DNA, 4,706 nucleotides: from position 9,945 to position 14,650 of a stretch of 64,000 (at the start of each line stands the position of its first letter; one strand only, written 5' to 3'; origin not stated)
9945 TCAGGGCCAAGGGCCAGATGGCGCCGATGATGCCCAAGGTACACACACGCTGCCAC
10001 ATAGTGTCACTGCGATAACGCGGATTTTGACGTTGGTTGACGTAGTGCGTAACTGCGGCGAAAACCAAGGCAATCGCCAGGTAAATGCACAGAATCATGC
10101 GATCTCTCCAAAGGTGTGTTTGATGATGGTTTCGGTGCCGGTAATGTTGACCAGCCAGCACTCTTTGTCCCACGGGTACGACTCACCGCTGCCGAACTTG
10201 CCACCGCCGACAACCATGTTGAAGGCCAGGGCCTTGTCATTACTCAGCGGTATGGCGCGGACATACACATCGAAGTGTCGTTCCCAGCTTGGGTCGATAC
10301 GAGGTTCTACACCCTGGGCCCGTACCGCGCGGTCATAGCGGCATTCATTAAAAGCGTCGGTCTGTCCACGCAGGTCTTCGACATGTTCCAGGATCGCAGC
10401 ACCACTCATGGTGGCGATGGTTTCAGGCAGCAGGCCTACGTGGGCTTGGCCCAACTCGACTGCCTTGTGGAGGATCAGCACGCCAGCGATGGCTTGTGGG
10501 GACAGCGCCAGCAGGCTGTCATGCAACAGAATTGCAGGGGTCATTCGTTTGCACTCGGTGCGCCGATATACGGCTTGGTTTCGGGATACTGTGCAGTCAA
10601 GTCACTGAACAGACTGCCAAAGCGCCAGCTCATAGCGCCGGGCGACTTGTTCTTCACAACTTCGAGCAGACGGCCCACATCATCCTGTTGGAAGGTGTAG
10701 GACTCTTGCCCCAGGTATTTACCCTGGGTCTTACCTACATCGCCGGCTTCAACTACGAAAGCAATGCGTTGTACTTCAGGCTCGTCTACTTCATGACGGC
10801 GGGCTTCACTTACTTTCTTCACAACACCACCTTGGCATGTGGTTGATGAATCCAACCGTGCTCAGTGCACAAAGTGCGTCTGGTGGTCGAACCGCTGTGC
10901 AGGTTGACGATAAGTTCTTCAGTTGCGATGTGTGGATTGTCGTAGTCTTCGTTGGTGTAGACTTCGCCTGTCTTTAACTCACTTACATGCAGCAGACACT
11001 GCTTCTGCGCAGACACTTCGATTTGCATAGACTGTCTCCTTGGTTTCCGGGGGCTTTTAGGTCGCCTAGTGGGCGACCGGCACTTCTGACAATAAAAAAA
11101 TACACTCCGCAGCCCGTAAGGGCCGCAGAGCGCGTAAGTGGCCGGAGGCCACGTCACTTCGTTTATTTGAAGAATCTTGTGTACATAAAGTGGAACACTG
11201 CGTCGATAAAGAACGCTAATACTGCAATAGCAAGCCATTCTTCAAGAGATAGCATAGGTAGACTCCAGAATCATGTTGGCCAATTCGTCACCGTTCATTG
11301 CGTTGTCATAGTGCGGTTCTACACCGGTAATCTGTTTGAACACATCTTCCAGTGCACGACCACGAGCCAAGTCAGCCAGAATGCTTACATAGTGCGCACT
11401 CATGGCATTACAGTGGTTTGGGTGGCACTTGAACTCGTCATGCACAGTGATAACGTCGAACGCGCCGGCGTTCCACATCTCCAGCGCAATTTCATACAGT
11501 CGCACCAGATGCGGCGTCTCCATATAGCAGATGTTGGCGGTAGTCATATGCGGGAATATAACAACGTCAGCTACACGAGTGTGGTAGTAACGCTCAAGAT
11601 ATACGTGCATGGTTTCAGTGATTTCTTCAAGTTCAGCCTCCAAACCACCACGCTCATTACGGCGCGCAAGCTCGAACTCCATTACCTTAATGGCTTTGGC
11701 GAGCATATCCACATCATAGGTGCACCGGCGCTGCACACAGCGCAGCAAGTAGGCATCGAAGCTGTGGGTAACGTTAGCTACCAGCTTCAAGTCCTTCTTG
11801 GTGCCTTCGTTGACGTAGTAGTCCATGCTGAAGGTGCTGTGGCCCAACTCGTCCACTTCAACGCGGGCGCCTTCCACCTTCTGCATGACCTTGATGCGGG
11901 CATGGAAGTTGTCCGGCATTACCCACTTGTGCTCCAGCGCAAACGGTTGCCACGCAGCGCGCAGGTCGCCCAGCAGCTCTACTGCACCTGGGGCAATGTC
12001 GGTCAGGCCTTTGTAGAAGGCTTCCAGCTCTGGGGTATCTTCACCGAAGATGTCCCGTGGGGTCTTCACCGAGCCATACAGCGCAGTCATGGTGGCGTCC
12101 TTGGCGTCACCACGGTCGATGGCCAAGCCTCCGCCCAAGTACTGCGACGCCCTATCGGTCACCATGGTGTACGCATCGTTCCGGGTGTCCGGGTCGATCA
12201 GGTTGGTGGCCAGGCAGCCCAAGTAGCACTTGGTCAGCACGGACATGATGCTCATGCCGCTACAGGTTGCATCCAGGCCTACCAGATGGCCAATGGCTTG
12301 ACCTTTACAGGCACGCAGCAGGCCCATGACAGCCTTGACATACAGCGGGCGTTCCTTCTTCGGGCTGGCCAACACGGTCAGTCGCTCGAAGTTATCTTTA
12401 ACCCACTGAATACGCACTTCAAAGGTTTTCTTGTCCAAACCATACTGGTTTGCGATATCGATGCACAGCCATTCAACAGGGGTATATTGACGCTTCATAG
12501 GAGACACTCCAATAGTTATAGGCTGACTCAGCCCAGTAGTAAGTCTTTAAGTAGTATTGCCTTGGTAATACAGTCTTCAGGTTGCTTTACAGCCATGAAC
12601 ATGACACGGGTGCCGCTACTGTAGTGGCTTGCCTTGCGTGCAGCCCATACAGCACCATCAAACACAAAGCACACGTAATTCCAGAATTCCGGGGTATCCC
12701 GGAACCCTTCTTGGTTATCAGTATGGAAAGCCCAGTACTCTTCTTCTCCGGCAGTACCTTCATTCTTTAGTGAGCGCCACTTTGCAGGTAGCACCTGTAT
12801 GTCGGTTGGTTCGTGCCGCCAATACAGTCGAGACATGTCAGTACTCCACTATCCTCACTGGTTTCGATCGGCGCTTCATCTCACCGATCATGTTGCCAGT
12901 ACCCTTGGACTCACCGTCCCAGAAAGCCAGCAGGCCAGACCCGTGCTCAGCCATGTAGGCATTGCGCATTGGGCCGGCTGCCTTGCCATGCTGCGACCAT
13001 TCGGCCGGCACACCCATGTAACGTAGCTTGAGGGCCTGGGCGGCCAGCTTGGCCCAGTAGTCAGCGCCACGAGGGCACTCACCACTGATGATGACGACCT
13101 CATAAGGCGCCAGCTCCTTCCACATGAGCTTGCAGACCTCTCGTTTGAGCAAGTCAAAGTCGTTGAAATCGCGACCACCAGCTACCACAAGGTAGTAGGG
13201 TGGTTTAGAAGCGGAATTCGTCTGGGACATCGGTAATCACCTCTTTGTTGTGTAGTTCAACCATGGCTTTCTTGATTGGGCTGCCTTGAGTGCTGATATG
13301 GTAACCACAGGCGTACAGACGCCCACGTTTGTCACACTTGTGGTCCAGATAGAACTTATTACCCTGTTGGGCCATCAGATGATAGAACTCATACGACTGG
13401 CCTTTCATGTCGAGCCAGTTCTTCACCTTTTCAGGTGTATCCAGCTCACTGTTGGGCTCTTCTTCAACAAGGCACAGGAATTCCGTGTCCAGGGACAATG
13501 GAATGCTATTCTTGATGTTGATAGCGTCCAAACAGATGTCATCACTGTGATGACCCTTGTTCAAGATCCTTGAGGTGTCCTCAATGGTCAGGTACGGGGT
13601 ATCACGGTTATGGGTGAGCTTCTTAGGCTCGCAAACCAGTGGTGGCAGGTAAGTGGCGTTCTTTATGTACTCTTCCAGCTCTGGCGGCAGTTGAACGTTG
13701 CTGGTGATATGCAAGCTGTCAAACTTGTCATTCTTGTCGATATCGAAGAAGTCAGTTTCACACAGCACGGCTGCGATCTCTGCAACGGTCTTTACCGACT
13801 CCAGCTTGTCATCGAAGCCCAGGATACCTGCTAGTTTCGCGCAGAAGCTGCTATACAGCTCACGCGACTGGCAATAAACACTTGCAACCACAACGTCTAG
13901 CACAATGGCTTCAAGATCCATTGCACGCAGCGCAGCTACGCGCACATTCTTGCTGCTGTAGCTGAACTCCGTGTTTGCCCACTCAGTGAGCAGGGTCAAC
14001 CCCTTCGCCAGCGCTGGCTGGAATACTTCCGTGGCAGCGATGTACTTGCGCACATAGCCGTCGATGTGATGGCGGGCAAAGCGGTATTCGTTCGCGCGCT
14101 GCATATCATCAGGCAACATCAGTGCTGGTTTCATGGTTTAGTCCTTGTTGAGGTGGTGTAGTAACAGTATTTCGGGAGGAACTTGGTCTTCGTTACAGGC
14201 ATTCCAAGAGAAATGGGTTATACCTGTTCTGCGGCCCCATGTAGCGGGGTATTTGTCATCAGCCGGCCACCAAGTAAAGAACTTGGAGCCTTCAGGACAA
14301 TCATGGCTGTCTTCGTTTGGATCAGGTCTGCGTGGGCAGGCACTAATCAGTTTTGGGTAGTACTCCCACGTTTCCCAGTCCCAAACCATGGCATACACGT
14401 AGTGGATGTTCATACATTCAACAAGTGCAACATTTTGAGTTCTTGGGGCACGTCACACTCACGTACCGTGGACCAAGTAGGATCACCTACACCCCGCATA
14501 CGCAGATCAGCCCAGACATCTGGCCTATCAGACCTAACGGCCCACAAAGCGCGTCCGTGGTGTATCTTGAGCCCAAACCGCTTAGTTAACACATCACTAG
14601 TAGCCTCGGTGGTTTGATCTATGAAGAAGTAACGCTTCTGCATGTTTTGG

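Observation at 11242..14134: RNAP II subunit genes split by two inserted genes (SLOG/DUF2493-like protein and a paralog-family member)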

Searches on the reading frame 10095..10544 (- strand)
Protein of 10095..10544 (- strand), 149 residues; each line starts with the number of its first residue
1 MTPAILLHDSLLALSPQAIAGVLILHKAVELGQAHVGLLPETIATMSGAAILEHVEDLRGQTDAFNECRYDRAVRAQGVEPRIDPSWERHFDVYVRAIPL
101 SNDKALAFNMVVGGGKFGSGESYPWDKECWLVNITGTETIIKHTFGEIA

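Call 46: search_protein_families(library=pfam, proteins=[window:10095-10544:-], max_evalue=0.1)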
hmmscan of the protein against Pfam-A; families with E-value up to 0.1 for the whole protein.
window:10095-10544:- (149 aa): 0 families

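Call 47: search_protein_families(library=phrogs, proteins=[window:10095-10544:-], max_evalue=0.01)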
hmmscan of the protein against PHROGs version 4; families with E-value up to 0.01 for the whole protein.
window:10095-10544:- (149 aa): 1 family
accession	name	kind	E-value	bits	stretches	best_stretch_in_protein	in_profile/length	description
phrog_25120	-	unknown function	4.3e-15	57.1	1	14-148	3-130/135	-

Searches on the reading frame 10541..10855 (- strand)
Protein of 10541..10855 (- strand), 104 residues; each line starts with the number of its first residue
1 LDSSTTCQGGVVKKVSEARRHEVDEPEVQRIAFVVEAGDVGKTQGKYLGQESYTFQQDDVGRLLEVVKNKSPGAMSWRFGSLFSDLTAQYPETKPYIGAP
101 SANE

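Call 46: search_protein_families(library=pfam, proteins=[window:10541-10855:-], max_evalue=0.1)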
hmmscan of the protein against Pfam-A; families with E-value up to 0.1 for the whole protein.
window:10541-10855:- (104 aa): 0 families

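Call 47: search_protein_families(library=phrogs, proteins=[window:10541-10855:-], max_evalue=0.01)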
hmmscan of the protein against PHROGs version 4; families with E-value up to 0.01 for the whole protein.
window:10541-10855:- (104 aa): 1 family
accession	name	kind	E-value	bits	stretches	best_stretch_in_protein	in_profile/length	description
phrog_22234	-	unknown function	0.00052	20.9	1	29-80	23-75/87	-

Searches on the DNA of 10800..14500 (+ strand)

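Call 5: search_dna_similar(query=window:10800-14500:+, collection=phages, mode=near, max_rows=30)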
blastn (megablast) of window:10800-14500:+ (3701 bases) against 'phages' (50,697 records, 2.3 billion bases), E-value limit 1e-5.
No match.
